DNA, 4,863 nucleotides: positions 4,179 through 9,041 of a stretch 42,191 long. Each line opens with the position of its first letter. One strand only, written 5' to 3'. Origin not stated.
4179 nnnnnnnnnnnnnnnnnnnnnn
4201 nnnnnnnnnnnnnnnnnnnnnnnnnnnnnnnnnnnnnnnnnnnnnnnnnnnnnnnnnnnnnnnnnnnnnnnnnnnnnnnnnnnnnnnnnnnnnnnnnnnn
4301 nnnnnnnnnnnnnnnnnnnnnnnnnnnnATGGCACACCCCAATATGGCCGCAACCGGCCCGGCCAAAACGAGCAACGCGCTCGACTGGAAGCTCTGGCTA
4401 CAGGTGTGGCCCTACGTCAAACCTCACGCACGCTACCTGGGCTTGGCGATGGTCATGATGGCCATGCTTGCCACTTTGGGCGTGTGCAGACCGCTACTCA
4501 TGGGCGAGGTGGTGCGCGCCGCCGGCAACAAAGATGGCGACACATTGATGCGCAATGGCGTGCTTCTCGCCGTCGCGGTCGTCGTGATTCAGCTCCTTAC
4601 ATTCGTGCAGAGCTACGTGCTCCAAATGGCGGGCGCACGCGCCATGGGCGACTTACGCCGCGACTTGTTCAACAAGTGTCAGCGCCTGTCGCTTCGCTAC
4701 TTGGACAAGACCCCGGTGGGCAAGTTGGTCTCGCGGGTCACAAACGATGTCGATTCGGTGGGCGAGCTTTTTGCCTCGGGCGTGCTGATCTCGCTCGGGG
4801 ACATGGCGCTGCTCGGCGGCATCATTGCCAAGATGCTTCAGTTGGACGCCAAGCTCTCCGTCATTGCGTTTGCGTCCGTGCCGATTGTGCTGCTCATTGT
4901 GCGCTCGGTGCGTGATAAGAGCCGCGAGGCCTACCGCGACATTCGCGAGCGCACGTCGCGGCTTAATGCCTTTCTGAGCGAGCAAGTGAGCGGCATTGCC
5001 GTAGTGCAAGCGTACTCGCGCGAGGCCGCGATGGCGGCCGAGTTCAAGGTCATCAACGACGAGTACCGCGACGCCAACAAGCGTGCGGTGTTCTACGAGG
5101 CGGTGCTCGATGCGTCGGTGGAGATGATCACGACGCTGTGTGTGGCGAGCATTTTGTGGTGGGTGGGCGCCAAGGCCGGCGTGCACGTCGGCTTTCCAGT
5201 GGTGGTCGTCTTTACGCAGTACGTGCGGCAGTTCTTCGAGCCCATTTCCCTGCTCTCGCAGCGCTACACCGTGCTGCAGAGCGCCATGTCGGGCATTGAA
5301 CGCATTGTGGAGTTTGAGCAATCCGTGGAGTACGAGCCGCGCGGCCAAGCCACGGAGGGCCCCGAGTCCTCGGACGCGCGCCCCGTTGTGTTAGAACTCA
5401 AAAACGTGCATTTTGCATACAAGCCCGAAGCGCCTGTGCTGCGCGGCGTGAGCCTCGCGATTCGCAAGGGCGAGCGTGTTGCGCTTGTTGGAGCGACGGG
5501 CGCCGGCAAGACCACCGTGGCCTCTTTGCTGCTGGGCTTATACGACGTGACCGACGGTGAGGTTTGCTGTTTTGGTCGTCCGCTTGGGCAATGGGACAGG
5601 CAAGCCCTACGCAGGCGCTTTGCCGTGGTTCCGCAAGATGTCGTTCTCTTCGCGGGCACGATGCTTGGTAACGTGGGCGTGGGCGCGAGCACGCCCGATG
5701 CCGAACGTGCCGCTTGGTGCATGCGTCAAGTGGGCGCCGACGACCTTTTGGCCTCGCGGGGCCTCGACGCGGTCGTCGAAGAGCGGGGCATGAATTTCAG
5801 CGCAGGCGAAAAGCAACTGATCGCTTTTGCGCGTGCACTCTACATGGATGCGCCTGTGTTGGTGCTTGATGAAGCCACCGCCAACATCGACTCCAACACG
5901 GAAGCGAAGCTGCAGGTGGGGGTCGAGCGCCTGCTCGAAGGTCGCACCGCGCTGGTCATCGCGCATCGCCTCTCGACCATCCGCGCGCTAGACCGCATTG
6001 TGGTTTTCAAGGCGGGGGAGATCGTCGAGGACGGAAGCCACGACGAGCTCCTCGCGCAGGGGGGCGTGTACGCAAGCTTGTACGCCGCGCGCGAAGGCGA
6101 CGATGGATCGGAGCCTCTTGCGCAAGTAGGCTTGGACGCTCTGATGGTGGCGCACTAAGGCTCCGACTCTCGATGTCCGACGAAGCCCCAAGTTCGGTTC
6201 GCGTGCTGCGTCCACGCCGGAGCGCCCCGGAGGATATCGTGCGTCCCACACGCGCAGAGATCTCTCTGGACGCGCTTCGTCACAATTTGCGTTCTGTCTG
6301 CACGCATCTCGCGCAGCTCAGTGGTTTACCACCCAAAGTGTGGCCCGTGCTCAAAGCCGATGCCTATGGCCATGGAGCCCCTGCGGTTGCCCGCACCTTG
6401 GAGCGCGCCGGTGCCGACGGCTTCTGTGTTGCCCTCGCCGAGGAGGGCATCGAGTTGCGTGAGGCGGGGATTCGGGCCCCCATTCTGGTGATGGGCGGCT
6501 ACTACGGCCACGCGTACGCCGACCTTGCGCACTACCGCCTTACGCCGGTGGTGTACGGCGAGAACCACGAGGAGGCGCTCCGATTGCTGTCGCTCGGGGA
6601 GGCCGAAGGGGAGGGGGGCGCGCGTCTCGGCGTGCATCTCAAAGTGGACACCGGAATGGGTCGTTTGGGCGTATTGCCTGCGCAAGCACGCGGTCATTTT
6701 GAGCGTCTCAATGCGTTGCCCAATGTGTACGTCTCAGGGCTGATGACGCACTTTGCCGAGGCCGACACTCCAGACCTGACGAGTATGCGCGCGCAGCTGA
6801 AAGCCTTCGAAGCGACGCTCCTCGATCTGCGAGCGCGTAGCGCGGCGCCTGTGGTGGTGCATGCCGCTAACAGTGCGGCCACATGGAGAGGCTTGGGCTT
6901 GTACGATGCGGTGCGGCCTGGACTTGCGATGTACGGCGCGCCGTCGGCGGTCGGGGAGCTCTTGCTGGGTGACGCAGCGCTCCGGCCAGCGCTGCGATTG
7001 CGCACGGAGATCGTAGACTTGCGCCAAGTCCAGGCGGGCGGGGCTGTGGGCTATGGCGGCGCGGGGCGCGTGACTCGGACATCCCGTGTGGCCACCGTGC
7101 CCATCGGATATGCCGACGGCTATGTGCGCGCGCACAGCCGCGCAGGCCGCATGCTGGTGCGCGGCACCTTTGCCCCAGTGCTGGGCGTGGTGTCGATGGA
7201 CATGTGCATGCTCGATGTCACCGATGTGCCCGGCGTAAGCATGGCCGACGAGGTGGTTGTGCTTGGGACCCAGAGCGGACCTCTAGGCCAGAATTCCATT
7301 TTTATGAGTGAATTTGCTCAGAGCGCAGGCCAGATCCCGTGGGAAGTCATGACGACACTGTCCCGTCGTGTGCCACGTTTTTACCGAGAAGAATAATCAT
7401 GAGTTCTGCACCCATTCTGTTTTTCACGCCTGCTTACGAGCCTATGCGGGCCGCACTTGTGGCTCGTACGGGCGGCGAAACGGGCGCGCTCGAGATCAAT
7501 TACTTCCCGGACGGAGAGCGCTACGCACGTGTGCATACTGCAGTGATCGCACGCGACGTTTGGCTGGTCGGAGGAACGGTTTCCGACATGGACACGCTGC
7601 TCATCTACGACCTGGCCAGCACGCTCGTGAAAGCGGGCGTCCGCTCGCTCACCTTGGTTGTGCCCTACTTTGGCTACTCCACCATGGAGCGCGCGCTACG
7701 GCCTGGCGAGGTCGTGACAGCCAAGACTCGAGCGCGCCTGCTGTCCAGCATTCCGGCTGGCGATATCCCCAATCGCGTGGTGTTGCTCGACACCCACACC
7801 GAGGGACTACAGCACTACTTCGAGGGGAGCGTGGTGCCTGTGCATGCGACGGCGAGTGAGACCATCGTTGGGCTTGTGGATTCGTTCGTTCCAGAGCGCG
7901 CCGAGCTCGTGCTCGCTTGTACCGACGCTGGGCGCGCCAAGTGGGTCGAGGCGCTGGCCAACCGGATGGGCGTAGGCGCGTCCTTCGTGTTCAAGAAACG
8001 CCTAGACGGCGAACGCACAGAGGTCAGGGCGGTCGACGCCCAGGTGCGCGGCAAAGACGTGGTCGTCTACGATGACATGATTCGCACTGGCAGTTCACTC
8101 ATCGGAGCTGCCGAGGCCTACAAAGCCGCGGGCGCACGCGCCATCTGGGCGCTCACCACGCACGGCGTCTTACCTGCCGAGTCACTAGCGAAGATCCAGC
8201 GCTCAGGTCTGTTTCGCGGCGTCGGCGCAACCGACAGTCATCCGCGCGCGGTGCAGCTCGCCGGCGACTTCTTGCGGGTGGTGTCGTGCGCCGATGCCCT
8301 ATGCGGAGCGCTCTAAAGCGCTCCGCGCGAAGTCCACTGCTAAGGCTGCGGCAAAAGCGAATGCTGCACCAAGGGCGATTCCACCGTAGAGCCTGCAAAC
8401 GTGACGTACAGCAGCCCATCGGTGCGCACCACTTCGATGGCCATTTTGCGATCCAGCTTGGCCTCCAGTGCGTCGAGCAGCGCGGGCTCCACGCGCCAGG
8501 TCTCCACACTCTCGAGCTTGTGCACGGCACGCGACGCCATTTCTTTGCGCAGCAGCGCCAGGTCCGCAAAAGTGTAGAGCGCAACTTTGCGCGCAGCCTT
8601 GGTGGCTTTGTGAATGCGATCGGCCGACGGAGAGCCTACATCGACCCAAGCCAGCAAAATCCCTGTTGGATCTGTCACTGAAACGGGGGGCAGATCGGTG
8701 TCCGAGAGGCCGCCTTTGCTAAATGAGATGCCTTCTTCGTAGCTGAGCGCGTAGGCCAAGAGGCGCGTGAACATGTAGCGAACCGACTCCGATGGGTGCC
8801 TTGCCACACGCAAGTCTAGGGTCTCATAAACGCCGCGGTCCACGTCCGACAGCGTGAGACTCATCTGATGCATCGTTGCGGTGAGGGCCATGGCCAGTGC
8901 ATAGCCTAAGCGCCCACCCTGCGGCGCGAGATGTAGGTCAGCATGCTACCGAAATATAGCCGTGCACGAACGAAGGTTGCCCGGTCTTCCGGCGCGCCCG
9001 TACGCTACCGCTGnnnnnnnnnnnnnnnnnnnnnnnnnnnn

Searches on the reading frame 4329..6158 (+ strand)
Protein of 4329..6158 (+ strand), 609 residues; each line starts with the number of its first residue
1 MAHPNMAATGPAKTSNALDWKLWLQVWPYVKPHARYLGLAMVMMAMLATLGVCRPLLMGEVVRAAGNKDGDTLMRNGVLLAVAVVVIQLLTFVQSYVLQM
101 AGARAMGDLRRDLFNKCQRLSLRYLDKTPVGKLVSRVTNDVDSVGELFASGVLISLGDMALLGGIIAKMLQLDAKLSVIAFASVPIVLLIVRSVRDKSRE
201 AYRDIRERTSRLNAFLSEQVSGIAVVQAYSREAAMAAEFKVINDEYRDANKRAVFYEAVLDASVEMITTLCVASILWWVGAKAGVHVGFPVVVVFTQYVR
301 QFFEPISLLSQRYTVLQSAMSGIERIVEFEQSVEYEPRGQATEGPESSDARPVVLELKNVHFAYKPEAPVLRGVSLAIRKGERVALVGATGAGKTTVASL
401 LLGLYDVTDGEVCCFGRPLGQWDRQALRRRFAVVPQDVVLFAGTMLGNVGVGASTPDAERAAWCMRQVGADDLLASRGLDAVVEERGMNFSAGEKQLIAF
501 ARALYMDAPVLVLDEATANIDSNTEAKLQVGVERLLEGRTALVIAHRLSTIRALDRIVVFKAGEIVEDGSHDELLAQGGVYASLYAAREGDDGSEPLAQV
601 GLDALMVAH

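Call 11: search_protein_families(library=pfam, proteins=[window:4329-6158:+])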
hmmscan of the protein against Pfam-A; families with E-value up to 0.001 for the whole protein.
window:4329-6158:+ (609 aa): 3 families
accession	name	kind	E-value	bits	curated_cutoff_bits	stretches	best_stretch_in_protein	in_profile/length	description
PF00664.28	ABC_membrane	-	1.2e-45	156.8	28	1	42-305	6-273/274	ABC transporter transmembrane region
PF00005.33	ABC_tran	-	7.2e-28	98.3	25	1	371-518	1-137/137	ABC transporter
PF02463.25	SMC_N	-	0.00042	20.2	40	0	482-558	135-209/220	RecF/RecN/SMC N terminal domain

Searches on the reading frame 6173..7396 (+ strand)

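Call 11: search_protein_families(library=pfam, proteins=[window:6173-7396:+])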
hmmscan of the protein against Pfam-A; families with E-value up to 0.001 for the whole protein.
window:6173-7396:+ (407 aa): 2 families
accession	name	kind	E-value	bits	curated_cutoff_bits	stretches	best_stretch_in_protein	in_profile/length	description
PF01168.26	Ala_racemase_N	-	3.1e-65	220.4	24.1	1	30-256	1-218/220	Alanine racemase, N-terminal domain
PF00842.27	Ala_racemase_C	-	2.3e-39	134.3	25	1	273-404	1-127/127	Alanine racemase, C-terminal domain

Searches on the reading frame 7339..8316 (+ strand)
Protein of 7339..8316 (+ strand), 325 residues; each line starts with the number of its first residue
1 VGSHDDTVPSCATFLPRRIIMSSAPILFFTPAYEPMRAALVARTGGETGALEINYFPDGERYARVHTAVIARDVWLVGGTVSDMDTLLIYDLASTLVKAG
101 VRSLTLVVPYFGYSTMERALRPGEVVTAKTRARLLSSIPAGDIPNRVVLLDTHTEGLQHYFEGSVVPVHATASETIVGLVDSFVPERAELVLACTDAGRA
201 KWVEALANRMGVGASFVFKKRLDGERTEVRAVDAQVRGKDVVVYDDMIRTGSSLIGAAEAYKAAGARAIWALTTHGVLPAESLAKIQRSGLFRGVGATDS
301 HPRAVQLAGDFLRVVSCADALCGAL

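Call 11: search_protein_families(library=pfam, proteins=[window:7339-8316:+])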
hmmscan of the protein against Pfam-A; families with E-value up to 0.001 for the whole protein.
window:7339-8316:+ (325 aa): 3 families
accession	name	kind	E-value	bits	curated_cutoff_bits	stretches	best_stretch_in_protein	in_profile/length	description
PF13793.12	Pribosyltran_N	-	2.8e-15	56.6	25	1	30-137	6-115/117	N-terminal domain of ribose phosphate pyrophosphokinase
PF14572.12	Pribosyl_synth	-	3.1e-08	34.2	27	1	234-306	79-150/184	Phosphoribosyl synthetase-associated domain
PF00156.33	Pribosyltran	-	2.9e-07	30.4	26.3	1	188-269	29-118/158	Phosphoribosyl transferase domain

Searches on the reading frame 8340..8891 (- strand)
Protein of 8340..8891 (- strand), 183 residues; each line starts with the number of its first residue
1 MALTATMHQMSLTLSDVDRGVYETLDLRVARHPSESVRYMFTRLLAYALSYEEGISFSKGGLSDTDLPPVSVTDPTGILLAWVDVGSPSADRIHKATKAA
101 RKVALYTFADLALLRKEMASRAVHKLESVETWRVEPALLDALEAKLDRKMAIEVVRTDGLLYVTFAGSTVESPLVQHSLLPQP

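Call 11: search_protein_families(library=pfam, proteins=[window:8340-8891:-])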
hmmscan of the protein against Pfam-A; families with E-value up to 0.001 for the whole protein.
window:8340-8891:- (183 aa): 1 family
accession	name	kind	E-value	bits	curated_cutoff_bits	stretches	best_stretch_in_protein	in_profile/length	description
PF07152.18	YaeQ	-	8.9e-49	165.9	25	1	1-171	1-170/173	YaeQ protein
